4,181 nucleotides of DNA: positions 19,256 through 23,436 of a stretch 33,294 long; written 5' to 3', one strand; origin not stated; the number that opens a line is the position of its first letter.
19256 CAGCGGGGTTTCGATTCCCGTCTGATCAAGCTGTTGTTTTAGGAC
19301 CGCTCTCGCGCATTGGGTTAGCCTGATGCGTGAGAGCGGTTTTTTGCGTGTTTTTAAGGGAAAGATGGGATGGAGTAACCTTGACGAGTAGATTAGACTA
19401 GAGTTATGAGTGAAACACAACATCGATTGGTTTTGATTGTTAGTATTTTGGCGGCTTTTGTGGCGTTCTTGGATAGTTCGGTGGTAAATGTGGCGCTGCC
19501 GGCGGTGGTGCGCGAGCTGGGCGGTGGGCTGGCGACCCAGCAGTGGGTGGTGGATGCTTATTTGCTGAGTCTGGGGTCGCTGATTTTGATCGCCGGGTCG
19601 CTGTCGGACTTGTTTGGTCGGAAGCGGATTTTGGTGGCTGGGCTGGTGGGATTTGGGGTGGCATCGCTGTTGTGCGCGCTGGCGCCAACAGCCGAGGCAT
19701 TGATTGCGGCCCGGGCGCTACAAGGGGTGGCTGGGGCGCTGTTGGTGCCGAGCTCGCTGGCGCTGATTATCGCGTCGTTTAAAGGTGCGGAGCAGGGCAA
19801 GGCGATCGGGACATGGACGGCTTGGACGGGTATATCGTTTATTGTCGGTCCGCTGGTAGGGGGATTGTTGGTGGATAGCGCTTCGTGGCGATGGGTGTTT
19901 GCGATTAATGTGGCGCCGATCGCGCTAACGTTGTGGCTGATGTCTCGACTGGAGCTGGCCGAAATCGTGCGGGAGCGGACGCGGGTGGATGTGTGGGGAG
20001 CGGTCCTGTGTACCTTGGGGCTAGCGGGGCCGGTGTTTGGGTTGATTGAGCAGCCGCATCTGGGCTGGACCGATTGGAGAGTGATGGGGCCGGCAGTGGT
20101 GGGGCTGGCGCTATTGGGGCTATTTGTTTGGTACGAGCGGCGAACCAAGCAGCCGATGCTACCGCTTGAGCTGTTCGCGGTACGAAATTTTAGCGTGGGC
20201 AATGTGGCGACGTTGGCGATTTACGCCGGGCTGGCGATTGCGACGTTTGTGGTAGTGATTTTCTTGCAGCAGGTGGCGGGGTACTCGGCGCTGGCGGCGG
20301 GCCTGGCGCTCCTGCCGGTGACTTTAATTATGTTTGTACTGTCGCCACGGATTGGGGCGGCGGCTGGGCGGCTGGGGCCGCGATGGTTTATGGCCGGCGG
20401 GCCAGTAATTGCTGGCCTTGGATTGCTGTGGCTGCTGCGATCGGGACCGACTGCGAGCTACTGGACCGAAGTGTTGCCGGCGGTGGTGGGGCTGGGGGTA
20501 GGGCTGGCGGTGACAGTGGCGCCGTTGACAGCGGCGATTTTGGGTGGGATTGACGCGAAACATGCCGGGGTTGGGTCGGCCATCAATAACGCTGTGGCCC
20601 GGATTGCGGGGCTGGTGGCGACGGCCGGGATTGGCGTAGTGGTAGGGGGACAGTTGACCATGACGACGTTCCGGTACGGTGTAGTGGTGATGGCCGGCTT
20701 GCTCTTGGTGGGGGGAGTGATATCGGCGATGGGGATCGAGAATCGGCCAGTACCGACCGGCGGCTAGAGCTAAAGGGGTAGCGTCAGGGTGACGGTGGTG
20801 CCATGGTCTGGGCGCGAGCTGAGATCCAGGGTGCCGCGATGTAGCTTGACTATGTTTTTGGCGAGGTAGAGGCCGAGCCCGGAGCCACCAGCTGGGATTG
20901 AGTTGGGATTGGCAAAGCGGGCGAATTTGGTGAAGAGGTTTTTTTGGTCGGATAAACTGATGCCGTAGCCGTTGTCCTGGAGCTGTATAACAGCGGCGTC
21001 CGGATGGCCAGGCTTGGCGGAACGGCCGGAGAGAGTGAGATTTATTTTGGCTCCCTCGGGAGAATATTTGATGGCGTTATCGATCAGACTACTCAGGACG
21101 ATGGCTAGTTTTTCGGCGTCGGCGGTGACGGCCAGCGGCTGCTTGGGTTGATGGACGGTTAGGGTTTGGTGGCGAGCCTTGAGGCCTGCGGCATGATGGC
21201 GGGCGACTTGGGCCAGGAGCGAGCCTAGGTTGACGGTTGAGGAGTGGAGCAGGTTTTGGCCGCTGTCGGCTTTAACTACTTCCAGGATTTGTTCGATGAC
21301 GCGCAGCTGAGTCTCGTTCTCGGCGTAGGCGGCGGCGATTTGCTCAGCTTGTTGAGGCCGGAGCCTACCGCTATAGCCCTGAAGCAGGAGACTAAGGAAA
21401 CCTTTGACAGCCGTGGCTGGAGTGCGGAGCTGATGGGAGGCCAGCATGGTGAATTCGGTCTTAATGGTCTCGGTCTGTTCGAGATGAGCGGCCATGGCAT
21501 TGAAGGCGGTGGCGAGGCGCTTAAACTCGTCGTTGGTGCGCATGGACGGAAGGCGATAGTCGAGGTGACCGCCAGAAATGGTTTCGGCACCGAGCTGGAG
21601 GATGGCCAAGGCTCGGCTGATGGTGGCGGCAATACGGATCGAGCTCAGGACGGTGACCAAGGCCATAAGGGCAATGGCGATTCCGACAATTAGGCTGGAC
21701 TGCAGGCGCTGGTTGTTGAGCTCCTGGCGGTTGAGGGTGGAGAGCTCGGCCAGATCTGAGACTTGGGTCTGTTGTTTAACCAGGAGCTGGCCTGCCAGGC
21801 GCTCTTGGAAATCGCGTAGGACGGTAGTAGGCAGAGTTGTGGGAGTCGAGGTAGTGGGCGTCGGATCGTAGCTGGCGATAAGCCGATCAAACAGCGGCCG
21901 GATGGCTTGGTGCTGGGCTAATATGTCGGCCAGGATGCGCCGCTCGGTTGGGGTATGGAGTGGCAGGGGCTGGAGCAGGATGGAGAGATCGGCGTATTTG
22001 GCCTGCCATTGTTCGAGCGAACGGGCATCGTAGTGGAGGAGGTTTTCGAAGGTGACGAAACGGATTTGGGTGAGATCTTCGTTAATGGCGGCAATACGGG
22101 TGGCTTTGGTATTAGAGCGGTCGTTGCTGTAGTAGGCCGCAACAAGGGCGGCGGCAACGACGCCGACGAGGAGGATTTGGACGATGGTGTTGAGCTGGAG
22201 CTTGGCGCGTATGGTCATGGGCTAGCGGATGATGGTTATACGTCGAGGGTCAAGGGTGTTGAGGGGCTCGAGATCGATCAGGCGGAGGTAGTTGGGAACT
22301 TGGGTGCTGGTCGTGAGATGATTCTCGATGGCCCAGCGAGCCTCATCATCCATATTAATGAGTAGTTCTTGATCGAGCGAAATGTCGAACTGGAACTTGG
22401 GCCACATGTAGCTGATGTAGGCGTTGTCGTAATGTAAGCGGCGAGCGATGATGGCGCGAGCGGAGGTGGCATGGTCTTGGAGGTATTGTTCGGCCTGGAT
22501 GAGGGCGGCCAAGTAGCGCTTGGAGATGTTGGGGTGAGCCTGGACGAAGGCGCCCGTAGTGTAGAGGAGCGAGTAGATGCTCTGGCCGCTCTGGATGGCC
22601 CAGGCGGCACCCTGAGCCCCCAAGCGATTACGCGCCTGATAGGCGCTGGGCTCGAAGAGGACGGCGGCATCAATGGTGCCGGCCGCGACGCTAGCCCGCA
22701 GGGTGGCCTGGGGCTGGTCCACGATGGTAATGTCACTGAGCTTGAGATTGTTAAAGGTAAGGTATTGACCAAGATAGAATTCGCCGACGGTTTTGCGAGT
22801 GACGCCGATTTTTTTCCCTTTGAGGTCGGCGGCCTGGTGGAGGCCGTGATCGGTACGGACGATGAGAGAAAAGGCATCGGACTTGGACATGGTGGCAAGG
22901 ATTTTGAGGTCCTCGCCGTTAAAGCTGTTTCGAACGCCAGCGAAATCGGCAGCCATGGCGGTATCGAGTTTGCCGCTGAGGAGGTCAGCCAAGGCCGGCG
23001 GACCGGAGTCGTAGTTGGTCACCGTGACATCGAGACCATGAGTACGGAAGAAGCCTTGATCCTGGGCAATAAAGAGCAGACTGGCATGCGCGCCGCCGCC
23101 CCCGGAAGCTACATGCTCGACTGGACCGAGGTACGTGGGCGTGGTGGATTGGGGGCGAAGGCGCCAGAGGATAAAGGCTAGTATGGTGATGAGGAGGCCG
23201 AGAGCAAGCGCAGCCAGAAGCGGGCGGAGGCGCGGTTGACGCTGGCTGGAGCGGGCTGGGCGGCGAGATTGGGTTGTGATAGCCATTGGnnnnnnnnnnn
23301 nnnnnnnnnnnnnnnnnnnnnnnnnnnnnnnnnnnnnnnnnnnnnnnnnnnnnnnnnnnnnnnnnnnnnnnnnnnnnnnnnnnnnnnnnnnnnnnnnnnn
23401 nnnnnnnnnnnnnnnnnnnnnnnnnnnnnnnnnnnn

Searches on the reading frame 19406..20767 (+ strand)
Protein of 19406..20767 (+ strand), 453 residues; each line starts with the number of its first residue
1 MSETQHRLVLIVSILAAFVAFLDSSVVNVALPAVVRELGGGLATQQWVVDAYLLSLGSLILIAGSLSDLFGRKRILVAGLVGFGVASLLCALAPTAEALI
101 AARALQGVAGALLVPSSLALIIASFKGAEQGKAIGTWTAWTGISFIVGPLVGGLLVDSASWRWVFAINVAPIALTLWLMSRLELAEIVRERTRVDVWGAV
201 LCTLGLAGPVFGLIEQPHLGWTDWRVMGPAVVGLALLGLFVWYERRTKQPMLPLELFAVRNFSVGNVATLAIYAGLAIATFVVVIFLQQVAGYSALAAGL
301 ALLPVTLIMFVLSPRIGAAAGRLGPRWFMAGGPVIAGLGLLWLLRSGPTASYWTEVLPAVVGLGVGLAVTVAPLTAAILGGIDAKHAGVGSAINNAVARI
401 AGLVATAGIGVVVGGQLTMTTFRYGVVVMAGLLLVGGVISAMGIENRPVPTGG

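Call 96: search_protein_families(library=pfam, proteins=[window:19406-20767:+], max_evalue=0.0001)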
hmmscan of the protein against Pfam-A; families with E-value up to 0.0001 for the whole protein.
window:19406-20767:+ (453 aa): 1 family
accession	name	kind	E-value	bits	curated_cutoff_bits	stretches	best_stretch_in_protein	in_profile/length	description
PF07690.21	MFS_1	-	2.8e-47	161.8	33.4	1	15-405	3-346/347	Major Facilitator Superfamily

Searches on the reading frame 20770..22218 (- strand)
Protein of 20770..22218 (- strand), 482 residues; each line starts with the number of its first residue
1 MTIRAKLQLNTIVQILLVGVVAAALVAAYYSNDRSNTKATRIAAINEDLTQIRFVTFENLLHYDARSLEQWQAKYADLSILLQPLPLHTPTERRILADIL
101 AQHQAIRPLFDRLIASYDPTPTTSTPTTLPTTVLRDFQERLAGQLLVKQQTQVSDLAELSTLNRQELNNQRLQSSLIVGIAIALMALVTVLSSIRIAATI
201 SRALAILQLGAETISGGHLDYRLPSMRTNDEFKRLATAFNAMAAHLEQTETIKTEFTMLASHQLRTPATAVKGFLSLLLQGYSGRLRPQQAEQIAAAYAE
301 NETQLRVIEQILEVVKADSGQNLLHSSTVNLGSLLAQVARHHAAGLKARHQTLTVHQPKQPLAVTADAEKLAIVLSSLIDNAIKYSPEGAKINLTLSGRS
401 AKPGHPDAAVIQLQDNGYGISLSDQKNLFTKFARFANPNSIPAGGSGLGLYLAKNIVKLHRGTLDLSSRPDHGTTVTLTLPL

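Call 96: search_protein_families(library=pfam, proteins=[window:20770-22218:-], max_evalue=0.0001)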
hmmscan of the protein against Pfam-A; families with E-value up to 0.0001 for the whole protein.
window:20770-22218:- (482 aa): 3 families
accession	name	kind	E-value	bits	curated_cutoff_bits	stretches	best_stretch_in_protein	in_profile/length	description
PF02518.31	HATPase_c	-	8.7e-25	87.8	26.4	1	367-482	2-109/111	Histidine kinase-, DNA gyrase B-, and HSP90-like ATPase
PF00672.30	HAMP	-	5.8e-11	43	25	1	196-248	2-53/53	HAMP domain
PF00512.31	HisKA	-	1.3e-10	41.6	26.9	1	253-320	2-66/66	His Kinase A (phospho-acceptor) domain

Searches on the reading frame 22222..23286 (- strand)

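Call 96: search_protein_families(library=pfam, proteins=[window:22222-23286:-], max_evalue=0.0001)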
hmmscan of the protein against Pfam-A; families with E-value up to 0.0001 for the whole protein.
window:22222-23286:- (354 aa): 3 families
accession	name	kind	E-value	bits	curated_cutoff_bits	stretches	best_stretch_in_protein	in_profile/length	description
PF09084.16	NMT1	-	1e-24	88.1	20.5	1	71-272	7-212/216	NMT1/THI5 like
PF13379.11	NMT1_2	-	5e-19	69.5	24.7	1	67-281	18-248/252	NMT1-like family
PF12974.12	Phosphonate-bd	-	2e-08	34.4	27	1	84-217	28-169/242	ABC transporter, phosphonate, periplasmic substrate-binding protein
